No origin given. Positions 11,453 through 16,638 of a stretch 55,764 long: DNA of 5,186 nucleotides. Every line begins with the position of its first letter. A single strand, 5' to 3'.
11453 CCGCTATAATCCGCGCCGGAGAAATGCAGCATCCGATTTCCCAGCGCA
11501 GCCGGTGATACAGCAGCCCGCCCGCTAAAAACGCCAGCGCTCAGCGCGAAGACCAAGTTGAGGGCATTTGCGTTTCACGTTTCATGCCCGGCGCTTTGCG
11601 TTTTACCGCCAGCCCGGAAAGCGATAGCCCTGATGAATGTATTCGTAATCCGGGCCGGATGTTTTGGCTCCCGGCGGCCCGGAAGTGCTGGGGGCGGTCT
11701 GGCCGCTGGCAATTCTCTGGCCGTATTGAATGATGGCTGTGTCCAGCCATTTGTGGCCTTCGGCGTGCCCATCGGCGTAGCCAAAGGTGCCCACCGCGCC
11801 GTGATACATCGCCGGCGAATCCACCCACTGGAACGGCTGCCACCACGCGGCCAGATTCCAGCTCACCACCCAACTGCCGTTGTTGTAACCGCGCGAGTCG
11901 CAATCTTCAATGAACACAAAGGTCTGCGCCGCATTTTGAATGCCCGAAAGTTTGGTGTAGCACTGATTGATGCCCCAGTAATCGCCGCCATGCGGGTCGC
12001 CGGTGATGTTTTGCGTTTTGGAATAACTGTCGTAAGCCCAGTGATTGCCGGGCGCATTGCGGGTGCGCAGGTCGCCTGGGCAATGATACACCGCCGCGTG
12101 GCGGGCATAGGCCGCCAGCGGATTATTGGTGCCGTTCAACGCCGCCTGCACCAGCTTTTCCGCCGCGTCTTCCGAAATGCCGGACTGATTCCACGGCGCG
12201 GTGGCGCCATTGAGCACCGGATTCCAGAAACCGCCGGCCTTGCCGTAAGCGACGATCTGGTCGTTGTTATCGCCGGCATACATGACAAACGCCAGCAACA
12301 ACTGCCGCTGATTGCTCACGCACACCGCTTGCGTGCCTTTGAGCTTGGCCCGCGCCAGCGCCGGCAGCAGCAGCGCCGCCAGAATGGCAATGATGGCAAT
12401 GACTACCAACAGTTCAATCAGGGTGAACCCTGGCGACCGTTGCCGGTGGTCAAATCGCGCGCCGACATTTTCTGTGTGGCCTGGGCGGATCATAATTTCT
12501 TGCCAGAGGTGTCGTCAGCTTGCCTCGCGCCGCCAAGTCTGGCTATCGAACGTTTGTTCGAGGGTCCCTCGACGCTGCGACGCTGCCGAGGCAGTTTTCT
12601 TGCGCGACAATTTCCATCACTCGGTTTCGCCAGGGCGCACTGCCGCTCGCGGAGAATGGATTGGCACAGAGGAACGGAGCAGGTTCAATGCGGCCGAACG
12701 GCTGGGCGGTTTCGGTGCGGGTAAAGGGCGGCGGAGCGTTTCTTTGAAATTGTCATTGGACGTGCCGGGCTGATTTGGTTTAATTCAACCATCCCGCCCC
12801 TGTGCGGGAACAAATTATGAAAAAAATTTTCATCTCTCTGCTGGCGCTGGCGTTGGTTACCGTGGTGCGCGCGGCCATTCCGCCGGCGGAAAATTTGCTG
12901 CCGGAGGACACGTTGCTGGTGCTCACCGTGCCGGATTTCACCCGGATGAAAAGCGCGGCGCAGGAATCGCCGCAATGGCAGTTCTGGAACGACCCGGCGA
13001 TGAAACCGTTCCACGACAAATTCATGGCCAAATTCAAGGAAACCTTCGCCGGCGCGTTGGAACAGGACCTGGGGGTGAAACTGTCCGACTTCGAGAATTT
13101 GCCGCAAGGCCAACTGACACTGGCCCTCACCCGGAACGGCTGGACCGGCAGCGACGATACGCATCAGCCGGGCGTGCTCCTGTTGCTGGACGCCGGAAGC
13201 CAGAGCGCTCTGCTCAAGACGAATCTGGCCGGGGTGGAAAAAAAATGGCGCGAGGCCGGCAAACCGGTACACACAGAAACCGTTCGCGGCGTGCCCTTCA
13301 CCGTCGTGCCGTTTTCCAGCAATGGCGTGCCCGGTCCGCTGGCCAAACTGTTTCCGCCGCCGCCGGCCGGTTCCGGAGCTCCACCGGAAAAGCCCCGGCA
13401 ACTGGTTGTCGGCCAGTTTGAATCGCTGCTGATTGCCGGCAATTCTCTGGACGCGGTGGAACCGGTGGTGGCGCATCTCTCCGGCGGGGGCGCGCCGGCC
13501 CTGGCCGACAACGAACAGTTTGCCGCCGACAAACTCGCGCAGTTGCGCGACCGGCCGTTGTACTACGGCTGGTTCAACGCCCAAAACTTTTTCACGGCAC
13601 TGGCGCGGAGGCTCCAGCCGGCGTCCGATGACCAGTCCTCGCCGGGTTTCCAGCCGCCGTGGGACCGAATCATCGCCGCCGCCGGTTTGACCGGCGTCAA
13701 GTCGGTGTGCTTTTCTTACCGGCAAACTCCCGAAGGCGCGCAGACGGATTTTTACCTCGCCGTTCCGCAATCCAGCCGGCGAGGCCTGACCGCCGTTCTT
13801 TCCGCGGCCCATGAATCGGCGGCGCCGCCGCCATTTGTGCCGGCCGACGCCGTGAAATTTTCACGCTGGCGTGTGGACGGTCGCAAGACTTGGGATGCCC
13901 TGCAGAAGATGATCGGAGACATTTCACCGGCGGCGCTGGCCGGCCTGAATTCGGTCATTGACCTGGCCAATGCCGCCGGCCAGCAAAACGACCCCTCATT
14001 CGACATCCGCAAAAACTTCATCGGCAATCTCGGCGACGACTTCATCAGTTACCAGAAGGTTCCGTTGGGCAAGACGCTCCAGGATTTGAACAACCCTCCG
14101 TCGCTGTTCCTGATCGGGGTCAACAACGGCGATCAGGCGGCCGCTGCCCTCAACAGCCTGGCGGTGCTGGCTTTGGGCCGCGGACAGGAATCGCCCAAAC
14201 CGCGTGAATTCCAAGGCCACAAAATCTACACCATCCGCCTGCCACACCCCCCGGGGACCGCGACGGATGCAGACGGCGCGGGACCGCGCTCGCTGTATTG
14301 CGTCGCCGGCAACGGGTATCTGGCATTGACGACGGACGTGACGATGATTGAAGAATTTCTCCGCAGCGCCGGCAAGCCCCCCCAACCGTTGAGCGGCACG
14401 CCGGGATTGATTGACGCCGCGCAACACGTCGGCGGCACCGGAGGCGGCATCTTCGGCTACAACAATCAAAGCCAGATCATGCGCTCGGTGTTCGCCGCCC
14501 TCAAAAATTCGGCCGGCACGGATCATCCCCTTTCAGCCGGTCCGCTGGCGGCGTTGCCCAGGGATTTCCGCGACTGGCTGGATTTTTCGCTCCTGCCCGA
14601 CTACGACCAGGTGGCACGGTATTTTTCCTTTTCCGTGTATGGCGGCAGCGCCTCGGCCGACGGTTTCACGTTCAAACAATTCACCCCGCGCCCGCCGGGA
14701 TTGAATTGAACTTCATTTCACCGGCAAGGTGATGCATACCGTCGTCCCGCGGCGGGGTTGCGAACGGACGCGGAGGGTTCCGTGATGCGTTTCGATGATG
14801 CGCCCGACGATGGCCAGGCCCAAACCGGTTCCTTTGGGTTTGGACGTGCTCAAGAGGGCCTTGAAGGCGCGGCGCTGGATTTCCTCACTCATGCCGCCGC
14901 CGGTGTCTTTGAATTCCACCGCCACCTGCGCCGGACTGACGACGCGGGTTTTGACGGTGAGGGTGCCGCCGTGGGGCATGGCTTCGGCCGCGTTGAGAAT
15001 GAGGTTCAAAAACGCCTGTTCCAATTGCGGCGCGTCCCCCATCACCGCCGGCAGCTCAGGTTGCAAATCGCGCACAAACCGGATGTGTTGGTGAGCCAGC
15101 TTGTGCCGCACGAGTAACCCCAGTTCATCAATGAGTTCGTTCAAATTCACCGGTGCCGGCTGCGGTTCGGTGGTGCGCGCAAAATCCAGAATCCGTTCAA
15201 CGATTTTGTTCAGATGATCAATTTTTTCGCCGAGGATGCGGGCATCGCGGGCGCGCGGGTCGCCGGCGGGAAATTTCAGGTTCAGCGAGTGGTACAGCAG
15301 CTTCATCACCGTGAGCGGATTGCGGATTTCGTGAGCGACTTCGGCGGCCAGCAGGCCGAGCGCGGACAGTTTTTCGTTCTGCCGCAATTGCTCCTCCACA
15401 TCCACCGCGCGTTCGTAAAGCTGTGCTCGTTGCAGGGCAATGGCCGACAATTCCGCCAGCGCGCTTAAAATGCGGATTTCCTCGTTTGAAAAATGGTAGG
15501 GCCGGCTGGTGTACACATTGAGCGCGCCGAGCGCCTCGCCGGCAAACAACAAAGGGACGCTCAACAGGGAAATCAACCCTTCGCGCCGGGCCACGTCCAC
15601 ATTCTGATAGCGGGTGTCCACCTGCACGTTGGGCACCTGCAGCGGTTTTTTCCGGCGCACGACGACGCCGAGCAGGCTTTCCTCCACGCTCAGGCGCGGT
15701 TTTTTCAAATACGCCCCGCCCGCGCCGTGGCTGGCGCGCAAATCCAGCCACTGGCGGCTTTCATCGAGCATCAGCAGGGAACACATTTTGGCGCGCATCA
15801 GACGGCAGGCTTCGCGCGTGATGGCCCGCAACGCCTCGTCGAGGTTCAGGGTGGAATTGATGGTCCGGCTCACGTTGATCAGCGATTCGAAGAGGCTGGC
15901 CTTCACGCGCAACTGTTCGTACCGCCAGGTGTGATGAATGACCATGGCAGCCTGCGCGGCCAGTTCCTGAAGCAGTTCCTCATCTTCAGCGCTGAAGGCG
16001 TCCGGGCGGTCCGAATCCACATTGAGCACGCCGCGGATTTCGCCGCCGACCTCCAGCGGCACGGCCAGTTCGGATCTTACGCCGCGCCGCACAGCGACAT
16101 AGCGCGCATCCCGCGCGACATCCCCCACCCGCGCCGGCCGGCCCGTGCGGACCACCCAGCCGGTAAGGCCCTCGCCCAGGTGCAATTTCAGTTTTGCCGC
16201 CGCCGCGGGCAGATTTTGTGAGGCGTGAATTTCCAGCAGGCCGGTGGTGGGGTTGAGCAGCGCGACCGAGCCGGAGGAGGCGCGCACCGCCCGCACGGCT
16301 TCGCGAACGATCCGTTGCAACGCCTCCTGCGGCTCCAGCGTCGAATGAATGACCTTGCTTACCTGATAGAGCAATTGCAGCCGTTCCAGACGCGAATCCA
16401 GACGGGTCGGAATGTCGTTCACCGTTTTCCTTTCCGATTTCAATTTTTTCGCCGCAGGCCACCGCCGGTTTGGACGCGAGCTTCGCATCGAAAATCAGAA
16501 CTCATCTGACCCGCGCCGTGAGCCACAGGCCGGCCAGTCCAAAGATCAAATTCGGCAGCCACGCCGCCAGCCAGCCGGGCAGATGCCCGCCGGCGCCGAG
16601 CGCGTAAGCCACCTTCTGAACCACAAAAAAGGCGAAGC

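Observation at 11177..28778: Recurrent 12-bp palindrome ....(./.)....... found only in 5' intergenic regions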

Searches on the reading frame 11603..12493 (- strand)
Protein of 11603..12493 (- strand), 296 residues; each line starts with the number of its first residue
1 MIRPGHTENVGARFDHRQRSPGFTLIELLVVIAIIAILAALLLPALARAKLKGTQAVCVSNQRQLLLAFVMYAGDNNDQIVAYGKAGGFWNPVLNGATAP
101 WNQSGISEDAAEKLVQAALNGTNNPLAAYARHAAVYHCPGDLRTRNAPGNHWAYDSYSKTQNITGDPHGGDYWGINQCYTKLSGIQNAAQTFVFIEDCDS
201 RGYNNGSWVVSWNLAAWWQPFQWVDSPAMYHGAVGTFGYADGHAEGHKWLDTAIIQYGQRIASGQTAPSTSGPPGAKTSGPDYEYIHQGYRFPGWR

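Call 7: search_protein_families(library=pfam, proteins=[window:11603-12493:-], max_evalue=0.001)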
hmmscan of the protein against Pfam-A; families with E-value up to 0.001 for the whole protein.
window:11603-12493:- (296 aa): 1 family
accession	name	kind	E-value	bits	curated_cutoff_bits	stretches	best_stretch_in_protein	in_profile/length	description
PF07963.17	N_methyl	-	6.9e-09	35.4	21.2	1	19-43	3-27/27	Prokaryotic N-terminal methylation motif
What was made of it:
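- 11603..12493 (-): Pseudopilin-like protein A with a prepilin N-methylation motif; target gene. Pfam (call 7).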

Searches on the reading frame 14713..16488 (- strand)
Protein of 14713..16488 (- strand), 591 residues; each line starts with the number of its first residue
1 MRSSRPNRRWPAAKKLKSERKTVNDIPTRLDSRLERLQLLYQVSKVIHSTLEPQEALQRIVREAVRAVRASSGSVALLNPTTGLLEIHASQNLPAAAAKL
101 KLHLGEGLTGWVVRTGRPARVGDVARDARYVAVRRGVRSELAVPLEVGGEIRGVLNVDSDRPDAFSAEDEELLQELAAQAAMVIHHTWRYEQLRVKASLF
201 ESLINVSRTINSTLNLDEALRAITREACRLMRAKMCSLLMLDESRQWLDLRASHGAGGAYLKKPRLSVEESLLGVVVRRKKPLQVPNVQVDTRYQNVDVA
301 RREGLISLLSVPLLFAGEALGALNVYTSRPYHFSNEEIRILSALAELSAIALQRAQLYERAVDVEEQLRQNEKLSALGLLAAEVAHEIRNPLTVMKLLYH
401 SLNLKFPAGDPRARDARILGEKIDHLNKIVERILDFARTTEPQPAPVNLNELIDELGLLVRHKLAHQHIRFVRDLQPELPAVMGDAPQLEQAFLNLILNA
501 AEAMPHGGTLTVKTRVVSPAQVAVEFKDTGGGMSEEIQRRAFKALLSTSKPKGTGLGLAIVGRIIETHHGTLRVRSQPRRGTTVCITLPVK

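Call 7: search_protein_families(library=pfam, proteins=[window:14713-16488:-], max_evalue=0.001)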
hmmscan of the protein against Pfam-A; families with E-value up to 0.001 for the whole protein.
window:14713-16488:- (591 aa): 5 families
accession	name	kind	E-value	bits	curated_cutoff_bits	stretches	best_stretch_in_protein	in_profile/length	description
PF13185.12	GAF_2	-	9.3e-47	159.1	28.6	2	51-185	2-136/136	GAF domain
PF01590.32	GAF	-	2.3e-42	145.1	22.4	2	215-352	1-133/133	GAF domain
PF13492.12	GAF_3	-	2.8e-24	86.4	27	2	53-184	2-127/129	GAF domain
PF02518.31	HATPase_c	-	2.9e-24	86.1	26.4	1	484-590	1-109/111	Histidine kinase-, DNA gyrase B-, and HSP90-like ATPase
PF00512.31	HisKA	-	1.6e-10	41.3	26.9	1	377-440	2-64/66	His Kinase A (phospho-acceptor) domain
